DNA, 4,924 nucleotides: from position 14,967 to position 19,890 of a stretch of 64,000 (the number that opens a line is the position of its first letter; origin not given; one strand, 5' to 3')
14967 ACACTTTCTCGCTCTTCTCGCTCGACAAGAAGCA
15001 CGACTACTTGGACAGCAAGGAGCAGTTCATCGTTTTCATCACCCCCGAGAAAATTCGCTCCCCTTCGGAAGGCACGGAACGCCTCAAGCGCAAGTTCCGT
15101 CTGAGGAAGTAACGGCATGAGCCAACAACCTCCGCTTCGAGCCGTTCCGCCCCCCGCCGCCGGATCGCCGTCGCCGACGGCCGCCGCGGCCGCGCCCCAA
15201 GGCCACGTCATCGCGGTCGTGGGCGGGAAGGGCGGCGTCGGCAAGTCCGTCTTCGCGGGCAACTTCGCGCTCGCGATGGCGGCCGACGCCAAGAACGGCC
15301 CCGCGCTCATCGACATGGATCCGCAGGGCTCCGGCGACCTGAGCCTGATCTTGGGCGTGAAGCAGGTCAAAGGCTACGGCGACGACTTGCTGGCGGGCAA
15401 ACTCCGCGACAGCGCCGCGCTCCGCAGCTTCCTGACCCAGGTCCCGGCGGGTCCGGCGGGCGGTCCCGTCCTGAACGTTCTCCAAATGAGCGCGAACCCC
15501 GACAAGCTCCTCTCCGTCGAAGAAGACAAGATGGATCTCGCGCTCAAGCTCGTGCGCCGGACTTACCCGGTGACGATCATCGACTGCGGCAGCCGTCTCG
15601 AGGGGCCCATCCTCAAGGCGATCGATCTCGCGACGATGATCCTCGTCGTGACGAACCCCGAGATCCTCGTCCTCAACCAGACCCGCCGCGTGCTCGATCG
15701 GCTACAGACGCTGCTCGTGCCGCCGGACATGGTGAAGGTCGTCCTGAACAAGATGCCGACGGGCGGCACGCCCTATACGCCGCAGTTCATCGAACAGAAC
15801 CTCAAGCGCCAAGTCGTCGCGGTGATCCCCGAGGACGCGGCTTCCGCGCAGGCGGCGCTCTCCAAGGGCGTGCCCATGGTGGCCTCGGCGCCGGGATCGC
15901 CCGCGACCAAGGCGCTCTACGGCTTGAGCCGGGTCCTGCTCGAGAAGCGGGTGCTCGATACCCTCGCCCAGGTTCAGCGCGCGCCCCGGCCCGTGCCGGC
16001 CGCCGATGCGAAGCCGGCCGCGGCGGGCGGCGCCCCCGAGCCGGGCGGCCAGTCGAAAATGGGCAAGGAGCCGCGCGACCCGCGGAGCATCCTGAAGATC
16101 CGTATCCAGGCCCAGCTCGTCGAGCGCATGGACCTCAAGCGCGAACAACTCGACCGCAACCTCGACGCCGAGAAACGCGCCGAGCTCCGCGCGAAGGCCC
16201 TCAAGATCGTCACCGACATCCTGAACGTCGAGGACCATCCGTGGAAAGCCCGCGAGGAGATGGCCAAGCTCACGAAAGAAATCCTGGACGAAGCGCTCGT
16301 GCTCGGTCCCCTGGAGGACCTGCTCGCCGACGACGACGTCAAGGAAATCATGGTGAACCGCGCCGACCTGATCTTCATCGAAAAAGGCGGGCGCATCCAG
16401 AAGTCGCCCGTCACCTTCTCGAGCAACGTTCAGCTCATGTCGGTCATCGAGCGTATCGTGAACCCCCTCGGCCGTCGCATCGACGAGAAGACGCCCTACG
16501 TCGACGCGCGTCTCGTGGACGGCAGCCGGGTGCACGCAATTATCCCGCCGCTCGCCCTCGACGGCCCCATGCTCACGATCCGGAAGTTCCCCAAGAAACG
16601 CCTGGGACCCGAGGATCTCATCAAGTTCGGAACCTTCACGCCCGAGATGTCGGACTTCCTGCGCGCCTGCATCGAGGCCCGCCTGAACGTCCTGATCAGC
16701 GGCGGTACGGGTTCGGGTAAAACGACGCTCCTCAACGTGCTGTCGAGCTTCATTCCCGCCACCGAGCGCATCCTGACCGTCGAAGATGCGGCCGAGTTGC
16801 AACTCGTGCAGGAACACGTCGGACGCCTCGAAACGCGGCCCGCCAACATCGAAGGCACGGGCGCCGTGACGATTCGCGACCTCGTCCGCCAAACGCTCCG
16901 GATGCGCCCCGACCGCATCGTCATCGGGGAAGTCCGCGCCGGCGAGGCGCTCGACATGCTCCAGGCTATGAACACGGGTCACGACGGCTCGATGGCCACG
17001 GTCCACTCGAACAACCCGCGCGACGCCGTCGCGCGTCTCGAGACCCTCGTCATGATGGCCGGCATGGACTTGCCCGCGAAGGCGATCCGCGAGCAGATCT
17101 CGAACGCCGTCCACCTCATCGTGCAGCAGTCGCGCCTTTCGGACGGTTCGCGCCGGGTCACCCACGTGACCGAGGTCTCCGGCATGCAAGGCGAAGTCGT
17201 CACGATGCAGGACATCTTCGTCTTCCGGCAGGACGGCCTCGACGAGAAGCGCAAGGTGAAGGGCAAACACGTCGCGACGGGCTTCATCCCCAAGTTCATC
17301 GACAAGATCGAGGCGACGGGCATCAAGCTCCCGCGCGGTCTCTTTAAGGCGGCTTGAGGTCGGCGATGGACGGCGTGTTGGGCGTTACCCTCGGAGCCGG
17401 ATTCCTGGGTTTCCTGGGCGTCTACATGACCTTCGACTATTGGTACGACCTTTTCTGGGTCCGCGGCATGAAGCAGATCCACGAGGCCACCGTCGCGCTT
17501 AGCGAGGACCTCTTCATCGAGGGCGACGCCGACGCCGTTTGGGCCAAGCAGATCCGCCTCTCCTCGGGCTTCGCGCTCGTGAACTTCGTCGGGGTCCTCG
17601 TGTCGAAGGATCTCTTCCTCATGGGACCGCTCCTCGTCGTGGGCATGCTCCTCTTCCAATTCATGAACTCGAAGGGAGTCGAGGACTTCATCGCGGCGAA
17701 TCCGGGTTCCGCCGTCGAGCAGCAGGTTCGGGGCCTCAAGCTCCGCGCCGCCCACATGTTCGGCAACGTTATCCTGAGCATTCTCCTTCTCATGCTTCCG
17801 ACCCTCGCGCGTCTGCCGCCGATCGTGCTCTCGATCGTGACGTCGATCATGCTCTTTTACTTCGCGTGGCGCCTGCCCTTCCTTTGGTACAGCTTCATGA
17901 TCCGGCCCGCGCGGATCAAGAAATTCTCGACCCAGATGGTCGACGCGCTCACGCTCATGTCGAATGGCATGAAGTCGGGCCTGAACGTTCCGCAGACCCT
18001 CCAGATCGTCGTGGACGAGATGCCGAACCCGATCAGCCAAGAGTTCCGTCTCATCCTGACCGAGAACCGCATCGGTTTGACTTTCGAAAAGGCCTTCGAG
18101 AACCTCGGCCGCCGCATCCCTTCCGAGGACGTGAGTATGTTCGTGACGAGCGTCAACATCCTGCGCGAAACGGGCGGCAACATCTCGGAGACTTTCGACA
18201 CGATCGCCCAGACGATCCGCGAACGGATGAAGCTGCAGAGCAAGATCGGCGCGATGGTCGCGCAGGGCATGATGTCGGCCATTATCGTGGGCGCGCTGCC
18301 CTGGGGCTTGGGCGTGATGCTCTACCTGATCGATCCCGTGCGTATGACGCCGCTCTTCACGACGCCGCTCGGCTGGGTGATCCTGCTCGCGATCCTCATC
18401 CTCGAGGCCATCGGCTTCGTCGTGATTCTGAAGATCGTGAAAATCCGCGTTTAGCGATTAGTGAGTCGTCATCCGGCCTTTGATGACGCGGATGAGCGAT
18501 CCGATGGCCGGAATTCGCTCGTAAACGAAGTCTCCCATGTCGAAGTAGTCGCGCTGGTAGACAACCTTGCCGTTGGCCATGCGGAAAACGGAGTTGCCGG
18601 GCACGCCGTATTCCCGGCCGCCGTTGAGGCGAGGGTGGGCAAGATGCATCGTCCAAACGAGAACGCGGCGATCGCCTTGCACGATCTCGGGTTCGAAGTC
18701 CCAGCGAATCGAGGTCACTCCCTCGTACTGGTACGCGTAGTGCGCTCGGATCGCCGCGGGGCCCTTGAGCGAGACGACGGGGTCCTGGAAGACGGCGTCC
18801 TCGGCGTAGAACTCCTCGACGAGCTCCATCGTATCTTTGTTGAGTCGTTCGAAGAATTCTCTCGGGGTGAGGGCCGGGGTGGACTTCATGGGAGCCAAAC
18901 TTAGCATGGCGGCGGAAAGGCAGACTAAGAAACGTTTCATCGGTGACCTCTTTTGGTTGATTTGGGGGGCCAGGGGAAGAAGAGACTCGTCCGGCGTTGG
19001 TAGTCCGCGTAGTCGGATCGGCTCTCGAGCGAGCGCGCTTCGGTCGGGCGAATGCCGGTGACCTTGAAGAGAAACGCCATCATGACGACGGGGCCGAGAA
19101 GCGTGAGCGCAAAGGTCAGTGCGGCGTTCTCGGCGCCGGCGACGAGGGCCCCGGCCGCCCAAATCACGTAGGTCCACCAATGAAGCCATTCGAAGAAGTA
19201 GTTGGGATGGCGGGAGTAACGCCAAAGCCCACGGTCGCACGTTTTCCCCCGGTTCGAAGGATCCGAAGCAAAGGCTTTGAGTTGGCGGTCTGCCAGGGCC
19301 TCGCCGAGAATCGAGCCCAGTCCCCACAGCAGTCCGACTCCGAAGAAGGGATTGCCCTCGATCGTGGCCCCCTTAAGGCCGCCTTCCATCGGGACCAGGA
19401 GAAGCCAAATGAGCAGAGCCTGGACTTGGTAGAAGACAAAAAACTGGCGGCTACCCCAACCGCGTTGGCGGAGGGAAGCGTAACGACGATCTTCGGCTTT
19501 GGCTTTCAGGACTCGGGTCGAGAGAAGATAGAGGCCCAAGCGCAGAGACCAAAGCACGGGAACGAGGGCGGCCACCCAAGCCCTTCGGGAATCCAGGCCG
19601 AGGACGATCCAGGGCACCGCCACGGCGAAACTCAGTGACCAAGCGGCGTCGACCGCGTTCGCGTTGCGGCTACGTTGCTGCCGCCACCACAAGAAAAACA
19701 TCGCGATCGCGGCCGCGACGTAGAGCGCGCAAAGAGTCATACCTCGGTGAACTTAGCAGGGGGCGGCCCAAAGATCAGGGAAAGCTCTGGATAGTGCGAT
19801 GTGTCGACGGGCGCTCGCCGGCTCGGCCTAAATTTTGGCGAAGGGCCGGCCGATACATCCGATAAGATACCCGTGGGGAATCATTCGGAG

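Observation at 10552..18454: Tad/Flp pilus locus with three tandem Flp pilins, a fused CpaE(TadZ)-CpaF(TadA) ATPase and a single platform gene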

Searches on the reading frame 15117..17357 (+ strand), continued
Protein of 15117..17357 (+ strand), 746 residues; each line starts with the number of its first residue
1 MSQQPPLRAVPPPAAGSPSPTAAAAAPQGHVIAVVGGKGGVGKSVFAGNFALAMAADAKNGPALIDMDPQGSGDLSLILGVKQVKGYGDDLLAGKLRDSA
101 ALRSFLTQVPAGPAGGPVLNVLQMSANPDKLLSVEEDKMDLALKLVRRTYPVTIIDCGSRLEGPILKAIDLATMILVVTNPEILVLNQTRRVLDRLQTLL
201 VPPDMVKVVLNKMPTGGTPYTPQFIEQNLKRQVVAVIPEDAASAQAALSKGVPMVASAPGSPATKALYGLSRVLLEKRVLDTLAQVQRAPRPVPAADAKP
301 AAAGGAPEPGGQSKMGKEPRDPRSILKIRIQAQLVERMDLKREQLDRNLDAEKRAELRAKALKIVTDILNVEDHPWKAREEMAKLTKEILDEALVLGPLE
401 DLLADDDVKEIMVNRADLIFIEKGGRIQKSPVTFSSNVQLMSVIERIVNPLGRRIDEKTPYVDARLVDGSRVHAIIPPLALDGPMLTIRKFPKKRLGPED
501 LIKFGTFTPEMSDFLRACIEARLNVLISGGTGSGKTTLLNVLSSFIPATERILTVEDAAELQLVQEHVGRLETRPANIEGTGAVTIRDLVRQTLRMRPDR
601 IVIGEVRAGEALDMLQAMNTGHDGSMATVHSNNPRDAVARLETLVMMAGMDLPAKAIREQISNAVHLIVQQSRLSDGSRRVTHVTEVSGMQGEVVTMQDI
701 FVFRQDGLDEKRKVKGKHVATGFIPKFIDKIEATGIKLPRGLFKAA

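Call 57: predict_structure(alignment_id=A1)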
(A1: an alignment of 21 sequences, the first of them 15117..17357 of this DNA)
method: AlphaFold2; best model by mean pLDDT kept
length: 746 residues; sequences in the alignment: 21
mean_pLDDT: 76.6   pTM: 0.45
mean pLDDT of the five models: 76.6, 70.4, 69.4, 68.5, 66.2
residues with pLDDT >= 90: 93; 70-90: 474; 50-70: 109; < 50: 70
segments of 3 or more residues with pLDDT < 50: 1-5, 7-26, 293-315, 557-560, 574-584, 592-594
pLDDT, mean of each block of 10 residues (from residue 1): 42 43 52 77 84 82 88 79 86 86 89 78 86 87 90 89 89 91 76 87 90 64 85 88 81 83 89 83 76 43 35 48 79 74 58 76 83 78 81 78 81 84 77 82 80 73 69 77 79 73 84 90 88 74 86 62 61 44 49 62 75 77 83 88 78 83 91 79 90 87 84 79 81 75 57
secondary structure, 60 per line:
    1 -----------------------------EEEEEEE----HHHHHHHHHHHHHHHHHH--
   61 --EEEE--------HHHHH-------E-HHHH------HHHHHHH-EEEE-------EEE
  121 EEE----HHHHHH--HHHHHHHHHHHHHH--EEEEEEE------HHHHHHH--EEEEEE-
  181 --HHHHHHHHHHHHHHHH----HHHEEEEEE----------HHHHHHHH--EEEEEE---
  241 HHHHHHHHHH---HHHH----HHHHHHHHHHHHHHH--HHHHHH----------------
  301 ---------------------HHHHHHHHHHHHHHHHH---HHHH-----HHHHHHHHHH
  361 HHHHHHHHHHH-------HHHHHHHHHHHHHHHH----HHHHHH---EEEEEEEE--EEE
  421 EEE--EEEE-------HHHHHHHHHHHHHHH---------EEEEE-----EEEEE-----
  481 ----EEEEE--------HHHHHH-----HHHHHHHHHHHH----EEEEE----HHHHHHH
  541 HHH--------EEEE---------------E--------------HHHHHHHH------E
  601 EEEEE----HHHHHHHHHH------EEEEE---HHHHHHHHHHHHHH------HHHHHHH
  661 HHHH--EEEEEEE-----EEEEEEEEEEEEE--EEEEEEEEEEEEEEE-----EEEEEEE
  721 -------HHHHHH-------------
elements in order (helices of 4 or more, strands of 3 or more residues): E30-36 H41-58 E63-66 H75-79 H89-92 H99-105 E107-110 E118-123 H128-133 H136-149 E152-158 H165-171 E174-179 H183-198 E206-211 H222-229 E232-237 H241-250 H254-257 H262-276 H279-284 H322-338 H342-345 H351-371 H379-394 H399-404 E408-415 E418-423 E426-429 H437-451 E461-465 E471-475 E485-489 H498-503 H509-520 E525-529 H534-543 E552-555 H586-593 E600-605 H610-619 E626-630 H634-647 H654-664 E667-673 E679-691 E694-708 E714-720 H728-733

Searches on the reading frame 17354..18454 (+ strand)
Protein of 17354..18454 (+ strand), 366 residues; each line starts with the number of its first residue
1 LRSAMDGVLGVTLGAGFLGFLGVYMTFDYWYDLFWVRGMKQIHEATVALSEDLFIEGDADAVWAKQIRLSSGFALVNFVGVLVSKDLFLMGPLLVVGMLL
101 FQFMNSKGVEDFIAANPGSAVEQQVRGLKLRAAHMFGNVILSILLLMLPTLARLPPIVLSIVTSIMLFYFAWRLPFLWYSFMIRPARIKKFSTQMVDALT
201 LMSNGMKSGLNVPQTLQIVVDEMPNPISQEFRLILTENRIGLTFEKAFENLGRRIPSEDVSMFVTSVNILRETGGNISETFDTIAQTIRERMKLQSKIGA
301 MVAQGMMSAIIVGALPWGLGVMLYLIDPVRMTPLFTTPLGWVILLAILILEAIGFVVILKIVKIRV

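Call 3: search_protein_families(library=pfam, proteins=[window:17354-18454:+], max_evalue=0.1)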
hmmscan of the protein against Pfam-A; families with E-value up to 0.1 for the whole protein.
window:17354-18454:+ (366 aa): 1 family
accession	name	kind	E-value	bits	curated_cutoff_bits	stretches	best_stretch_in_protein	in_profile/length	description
PF00482.28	T2SSF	-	1.7e-20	73.7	25.2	1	199-324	2-124/125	Type II secretion system (T2SS), protein F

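Call 5: search_protein_families(library=ncbifam, proteins=[window:17354-18454:+], max_evalue=0.01)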
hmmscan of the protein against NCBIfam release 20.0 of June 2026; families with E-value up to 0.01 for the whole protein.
window:17354-18454:+ (366 aa): 0 families

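Call 31: list_cluster_members(proteins=[P0001, window:17354-18454:+, window:13352-15112:+])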
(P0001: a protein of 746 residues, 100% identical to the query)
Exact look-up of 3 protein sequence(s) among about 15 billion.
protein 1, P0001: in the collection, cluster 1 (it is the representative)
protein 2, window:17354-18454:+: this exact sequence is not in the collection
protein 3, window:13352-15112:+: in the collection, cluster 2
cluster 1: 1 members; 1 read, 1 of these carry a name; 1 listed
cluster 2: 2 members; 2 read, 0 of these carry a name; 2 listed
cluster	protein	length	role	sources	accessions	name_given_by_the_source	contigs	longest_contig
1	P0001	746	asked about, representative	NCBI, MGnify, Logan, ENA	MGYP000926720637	CR=1 FL=1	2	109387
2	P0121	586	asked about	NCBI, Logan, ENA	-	-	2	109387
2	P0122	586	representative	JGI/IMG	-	-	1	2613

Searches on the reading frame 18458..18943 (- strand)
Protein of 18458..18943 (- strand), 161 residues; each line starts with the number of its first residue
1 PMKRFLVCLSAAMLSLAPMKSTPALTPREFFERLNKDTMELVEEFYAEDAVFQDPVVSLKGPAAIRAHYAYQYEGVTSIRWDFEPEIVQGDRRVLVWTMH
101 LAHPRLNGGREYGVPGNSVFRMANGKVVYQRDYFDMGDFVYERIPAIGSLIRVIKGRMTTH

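Call 22: search_protein_families(library=pfam, proteins=[window:18458-18943:-], max_evalue=0.001)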
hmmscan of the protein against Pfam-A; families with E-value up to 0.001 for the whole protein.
window:18458-18943:- (161 aa): 2 families
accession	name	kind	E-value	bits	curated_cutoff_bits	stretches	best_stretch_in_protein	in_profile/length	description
PF12680.13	SnoaL_2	-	1.1e-19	71.4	27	1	28-129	2-101/102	SnoaL-like domain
PF07366.18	SnoaL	-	5.3e-09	36.4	28.4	1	30-136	6-119/126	SnoaL-like polyketide cyclase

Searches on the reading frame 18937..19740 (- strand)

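Call 22: search_protein_families(library=pfam, proteins=[window:18937-19740:-], max_evalue=0.001)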
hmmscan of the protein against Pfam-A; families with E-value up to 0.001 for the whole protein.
window:18937-19740:- (267 aa): 2 families
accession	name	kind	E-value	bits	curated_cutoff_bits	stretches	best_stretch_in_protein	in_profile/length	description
PF06966.17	DUF1295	-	1.7e-54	185.2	20.4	1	18-251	2-235/235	Protein of unknown function (DUF1295)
PF02544.21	Steroid_dh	-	0.00078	19.9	22.6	0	138-195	48-104/150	3-oxo-5-alpha-steroid 4-dehydrogenase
